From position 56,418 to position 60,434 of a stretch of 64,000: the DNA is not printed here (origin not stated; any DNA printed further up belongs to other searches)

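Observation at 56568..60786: Translationally coupled 1238-aa + 169-aa gene pair as cassette 3 cargo; candidate novel defence or conflict module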

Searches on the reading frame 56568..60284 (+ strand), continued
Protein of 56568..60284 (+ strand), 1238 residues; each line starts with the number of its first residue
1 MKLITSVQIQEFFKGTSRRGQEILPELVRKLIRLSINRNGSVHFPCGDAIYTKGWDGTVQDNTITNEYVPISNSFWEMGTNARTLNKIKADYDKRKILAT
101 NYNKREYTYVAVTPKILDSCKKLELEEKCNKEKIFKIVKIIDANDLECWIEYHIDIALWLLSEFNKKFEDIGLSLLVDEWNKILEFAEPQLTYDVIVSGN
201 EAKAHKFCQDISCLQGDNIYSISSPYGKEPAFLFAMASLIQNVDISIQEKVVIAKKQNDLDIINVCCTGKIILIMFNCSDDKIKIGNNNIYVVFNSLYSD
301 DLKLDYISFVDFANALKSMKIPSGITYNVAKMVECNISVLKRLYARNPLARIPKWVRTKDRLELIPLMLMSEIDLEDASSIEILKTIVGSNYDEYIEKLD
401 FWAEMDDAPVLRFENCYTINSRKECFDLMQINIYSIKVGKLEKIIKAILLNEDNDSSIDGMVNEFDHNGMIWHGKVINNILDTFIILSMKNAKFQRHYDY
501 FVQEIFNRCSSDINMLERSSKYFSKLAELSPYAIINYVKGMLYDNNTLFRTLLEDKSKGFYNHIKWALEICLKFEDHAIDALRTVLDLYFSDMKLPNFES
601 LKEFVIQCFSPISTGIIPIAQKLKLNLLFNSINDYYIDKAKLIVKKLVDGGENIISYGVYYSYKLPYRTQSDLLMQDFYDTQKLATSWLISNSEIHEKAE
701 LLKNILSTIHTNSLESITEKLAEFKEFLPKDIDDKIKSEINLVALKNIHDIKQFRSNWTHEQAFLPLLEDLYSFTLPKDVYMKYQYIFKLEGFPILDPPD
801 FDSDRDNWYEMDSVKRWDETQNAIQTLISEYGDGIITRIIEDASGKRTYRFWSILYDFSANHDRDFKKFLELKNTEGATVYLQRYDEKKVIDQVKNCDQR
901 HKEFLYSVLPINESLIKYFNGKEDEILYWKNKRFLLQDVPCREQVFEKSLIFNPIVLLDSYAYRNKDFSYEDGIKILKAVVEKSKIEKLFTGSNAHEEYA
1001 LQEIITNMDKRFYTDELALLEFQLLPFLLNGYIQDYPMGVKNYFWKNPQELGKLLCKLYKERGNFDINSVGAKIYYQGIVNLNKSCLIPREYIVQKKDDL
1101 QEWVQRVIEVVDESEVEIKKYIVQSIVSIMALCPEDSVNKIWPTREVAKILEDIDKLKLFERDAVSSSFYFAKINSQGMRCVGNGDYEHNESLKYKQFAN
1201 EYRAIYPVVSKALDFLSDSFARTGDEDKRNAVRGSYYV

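Call 57: search_protein_representatives(protein=window:56568-60167:+)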
Query: 1200 residues. Proteins with E-value up to 0.001 (for the whole library): 2269; up to 1e-10: 1339; up to 1e-30: 130. The best 150 are listed.
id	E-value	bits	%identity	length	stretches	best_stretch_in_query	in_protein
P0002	5.3e-289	978.5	42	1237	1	1-1199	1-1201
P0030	5.1e-260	882.5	39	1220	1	1-1197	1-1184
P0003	4.1e-258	876.2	37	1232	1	3-1198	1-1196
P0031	1.7e-227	774.7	36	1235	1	1-1190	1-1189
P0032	5.6e-215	733.3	35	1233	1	3-1196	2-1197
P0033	8.0e-204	696.4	35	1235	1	10-1198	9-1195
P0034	1.6e-197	675.4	33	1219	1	7-1185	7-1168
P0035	3.0e-197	674.6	34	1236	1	1-1196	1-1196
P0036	6.4e-193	660.2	33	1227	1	1-1189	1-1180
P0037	7.0e-189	646.9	36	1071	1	178-1199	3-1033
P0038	7.0e-186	636.9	36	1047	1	192-1190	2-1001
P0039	3.6e-184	631.3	33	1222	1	8-1190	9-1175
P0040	5.0e-181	620.9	30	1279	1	1-1199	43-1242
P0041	1.4e-166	573.0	33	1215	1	4-1189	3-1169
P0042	9.0e-155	533.9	32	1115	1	17-1135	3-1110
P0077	2.6e-50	187.9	32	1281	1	2-581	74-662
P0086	2.4e-40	154.9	26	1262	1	1-1192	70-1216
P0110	1.7e-34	135.5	25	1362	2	19-570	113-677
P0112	2.3e-34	135.1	27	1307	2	17-424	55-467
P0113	4.2e-34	134.2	23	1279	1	2-1055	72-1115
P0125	6.4e-33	130.3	25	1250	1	1-1063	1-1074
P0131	1.2e-32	129.4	23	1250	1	3-570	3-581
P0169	5.1e-30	120.7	27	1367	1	23-455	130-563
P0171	5.4e-30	120.6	24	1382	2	18-285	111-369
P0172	6.7e-30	120.3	26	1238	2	20-458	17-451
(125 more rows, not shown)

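Call 65: list_cluster_members(proteins=[P0013, P0003, P0012, P0016, P0017, P0020])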
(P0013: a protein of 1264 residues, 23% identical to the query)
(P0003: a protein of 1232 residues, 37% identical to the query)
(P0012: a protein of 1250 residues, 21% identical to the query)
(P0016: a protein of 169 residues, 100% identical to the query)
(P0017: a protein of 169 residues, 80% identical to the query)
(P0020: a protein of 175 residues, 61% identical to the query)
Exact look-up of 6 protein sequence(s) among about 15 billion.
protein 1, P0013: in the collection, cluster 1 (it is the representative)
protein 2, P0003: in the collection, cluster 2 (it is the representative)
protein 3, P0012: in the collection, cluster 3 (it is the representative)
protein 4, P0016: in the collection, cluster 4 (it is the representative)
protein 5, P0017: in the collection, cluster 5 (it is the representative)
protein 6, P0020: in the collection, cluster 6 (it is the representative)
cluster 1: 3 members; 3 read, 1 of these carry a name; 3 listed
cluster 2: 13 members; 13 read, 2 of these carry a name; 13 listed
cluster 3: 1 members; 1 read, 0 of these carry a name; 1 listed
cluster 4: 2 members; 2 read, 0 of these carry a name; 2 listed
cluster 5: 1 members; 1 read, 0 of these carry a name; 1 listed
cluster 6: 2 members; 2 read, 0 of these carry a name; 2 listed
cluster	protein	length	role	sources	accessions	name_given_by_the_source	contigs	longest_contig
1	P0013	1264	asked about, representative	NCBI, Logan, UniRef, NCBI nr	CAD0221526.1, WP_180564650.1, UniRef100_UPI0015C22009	hypothetical protein [Chryseobacterium sp. JV274] | hypothetical protein n=1 Tax=Chryseobacterium sp. JV274 TaxID=1932669 RepID=UPI0015C22009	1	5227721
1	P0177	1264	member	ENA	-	-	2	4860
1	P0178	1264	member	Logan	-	-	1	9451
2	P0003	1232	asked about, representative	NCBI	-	-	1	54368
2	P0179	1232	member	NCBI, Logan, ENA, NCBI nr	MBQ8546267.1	MAG: hypothetical protein IJ437_04950 [Clostridia bacterium] | hypothetical protein [Clostridia bacterium]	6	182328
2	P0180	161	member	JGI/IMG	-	hypothetical protein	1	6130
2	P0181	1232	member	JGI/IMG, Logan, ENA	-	-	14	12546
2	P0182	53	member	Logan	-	-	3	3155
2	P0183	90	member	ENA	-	-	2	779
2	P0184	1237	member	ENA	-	-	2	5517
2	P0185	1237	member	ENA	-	-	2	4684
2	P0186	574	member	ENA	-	-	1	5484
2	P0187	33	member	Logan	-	-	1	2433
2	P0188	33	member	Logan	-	-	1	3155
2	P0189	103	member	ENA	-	-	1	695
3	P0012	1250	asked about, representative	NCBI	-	-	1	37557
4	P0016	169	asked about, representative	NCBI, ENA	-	-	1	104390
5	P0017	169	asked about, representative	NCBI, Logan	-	-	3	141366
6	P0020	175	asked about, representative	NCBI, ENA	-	-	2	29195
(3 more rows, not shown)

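Call 68: search_dna_similar(query=window:56568-60281:+, collection=phages, mode=protein, max_evalue=0.001, max_rows=15)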
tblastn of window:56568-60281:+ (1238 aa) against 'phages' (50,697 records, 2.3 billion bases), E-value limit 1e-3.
Records with a match: 1; places in all: 1; records where one place covers at least 80% of the query: 0.
Best place of each record, by identity: <60% 1.
By first word of the organism name: Bacteriophage 1.
By host as written in the record: - 1.
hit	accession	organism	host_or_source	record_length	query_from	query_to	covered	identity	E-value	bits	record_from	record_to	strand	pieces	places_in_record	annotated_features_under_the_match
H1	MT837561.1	Bacteriophage sp.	human fecal samples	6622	14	667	53%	25.4%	2e-38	163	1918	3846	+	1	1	record has no annotation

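Call 69: search_dna_similar(query=window:56568-60281:+, collection=plasmids, mode=protein, max_evalue=0.001, max_rows=20)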
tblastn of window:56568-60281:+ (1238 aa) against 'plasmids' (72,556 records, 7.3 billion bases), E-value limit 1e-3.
Records with a match: 18; places in all: 18; records where one place covers at least 80% of the query: 0.
Best place of each record, by identity: <60% 18.
By first word of the organism name: Rhizobium 5; Cupriavidus 2; Shewanella 2; Arthrobacter 1; Adhaeribacter 1; Acetobacter 1; Bradyrhizobium 1; Aminobacter 1; Halioglobus 1; Ensifer 1; and 2 more.
By predicted mobility (MOB-suite, as given by PLSDB): conjugative 9; non-mobilizable 5; mobilizable 4.
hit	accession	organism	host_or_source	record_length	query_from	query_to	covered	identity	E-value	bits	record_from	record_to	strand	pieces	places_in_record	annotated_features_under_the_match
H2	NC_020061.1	Rhizobium tropici CIAT 899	Phaseolus vulgaris root nodule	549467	18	577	45%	21.4%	2e-22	112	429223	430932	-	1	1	helix-turn-helix transcriptional regulator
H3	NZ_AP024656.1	Arthrobacter sp. NicSoilB8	-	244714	25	571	44%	21.4%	3e-12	79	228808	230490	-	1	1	helix-turn-helix domain-containing protein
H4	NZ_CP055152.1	Adhaeribacter radiodurans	Cell culture,rhizospheric soil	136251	1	421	34%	25.3%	7e-21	107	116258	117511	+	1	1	hypothetical protein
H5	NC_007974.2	Cupriavidus metallidurans CH34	-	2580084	18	429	33%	23.6%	5e-21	108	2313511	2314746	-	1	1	none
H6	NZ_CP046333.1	Cupriavidus metallidurans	sedimentation pond in a zinc factory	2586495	18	429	33%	23.6%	5e-21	108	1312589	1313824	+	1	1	none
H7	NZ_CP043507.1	Acetobacter vaccinii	cell culture,blue berry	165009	7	399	32%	24.3%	9e-15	88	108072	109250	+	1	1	helix-turn-helix transcriptional regulator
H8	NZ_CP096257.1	Bradyrhizobium barranii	Glycine max cv. AC Glengarry,Cell ...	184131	15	399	31%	23.6%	4e-17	95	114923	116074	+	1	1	hypothetical protein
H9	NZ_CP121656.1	Rhizobium sp. CB3171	Calliandra calothyrsus,cell culture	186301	20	397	31%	23.7%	9e-16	91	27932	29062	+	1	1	helix-turn-helix transcriptional regulator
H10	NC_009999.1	Shewanella baltica OS195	-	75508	31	410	31%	23.5%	4e-16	92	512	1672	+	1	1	HigA family addiction module antitoxin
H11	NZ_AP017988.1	Aminobacter sp. SS-2016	Lotus japoicus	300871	20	449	35%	20.6%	4e-12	79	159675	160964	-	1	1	helix-turn-helix transcriptional regulator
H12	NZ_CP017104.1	Rhizobium gallicum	Phaseolus vulgaris,Whole ...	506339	20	397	31%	22.9%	1e-14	87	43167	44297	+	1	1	helix-turn-helix transcriptional regulator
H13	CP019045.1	Halioglobus pacificus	Pure cultured ...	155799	36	422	31%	22.2%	2e-16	94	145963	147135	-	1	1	record has no annotation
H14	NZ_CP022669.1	Rhizobium leguminosarum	single cell,root nodules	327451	20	396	30%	21.7%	3e-9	69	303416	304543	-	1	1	helix-turn-helix transcriptional regulator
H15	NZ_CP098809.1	Ensifer adhaerens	whole organism,soil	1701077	31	371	28%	23.2%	3e-8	66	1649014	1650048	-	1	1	none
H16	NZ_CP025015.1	Rhizobium leguminosarum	Lotus corniculatus,Bacteria culture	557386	18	365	28%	22.7%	8e-11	75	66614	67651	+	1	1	helix-turn-helix transcriptional regulator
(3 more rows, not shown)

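Call 70: get_annotated_region(hit=H10, flank=6000)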
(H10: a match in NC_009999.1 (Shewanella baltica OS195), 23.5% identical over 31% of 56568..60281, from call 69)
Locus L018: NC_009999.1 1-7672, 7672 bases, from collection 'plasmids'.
description: Shewanella baltica OS195 plasmid pS19502, complete sequence
organism: Shewanella baltica OS195 (NCBI taxid 399599)
taxonomy: Bacteria; Pseudomonadota; Gammaproteobacteria; Alteromonadales; Shewanellaceae; Shewanella; Shewanella baltica; Shewanella baltica OS195
host: -; source: -; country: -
typing (MOB-suite, as given by PLSDB): conjugative; relaxase MOBF; mating-pair formation MPF_F
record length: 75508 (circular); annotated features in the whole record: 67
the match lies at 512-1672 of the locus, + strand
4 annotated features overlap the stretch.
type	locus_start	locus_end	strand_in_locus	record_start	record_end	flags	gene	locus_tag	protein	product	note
CDS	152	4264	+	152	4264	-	-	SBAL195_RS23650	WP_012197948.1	HigA family addiction module antitoxin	-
CDS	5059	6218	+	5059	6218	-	-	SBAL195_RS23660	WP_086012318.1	IS3-like element ISSba3 family transposase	GO:0006313 - DNA transposition [Evidence IEA]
CDS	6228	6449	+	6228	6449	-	-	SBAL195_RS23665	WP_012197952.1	hypothetical protein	-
CDS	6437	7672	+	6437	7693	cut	-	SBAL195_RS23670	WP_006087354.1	Y-family DNA polymerase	-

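Call 71: get_annotated_region(hit=H2, flank=7000)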
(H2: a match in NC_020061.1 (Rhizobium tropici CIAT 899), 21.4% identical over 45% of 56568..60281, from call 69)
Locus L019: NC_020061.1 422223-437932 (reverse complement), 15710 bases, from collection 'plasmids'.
description: Rhizobium tropici CIAT 899 plasmid pRtrCIAT899b, complete sequence
organism: Rhizobium tropici CIAT 899 (NCBI taxid 698761)
taxonomy: Bacteria; Pseudomonadota; Alphaproteobacteria; Hyphomicrobiales; Rhizobiaceae; Rhizobium; Rhizobium tropici; Rhizobium tropici CIAT 899
host: -; source: Phaseolus vulgaris root nodule; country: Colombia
typing (MOB-suite, as given by PLSDB): conjugative; replicon rep_cluster_141; relaxase MOBP,MOBQ; mating-pair formation MPF_T
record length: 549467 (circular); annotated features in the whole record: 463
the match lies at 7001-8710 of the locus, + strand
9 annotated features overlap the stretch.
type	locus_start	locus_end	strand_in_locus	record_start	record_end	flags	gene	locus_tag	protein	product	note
CDS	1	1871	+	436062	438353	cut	-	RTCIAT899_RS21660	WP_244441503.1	hypothetical protein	-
CDS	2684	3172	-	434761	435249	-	-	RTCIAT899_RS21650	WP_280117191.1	IS5 family transposase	-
CDS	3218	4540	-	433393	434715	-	ltrA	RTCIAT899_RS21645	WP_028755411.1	group II intron reverse transcriptase/maturase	GO:0000373 - Group II intron splicing [Evidence IEA]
CDS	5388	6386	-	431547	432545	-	-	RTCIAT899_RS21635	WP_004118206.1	hypothetical protein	-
CDS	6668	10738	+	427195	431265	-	-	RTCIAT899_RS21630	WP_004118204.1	helix-turn-helix transcriptional regulator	-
CDS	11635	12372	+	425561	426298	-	-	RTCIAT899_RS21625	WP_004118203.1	hypothetical protein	-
CDS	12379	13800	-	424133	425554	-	-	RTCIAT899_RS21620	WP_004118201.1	ISNCY family transposase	-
CDS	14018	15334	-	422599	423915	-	-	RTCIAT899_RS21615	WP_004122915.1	reverse transcriptase domain-containing protein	-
CDS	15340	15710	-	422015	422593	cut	-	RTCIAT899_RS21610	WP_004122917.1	SLATT domain-containing protein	-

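Call 74: search_solved_structures(query=A4, max_evalue=10, show_alignments=2)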
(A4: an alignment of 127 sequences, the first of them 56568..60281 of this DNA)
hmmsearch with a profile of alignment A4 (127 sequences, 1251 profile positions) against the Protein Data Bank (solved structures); distinct sequences matched with E-value up to 10: 5.
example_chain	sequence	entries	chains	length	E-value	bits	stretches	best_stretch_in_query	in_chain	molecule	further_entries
2lse_A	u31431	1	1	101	0.015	16.5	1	708-787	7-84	Four Helix Bundle Protein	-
7cgg_A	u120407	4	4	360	0.18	12.9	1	704-907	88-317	PUM-HD domain-containing protein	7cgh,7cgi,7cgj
6nod_A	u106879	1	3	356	0.18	12.9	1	705-908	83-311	PUF (Pumilio/FBF) domain-containing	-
7cgf_A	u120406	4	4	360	0.44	11.6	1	704-907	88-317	PUM-HD domain-containing protein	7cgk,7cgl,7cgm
7y9n_A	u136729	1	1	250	0.61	11.1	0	1197-1239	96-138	Spike protein S2',5HB-H2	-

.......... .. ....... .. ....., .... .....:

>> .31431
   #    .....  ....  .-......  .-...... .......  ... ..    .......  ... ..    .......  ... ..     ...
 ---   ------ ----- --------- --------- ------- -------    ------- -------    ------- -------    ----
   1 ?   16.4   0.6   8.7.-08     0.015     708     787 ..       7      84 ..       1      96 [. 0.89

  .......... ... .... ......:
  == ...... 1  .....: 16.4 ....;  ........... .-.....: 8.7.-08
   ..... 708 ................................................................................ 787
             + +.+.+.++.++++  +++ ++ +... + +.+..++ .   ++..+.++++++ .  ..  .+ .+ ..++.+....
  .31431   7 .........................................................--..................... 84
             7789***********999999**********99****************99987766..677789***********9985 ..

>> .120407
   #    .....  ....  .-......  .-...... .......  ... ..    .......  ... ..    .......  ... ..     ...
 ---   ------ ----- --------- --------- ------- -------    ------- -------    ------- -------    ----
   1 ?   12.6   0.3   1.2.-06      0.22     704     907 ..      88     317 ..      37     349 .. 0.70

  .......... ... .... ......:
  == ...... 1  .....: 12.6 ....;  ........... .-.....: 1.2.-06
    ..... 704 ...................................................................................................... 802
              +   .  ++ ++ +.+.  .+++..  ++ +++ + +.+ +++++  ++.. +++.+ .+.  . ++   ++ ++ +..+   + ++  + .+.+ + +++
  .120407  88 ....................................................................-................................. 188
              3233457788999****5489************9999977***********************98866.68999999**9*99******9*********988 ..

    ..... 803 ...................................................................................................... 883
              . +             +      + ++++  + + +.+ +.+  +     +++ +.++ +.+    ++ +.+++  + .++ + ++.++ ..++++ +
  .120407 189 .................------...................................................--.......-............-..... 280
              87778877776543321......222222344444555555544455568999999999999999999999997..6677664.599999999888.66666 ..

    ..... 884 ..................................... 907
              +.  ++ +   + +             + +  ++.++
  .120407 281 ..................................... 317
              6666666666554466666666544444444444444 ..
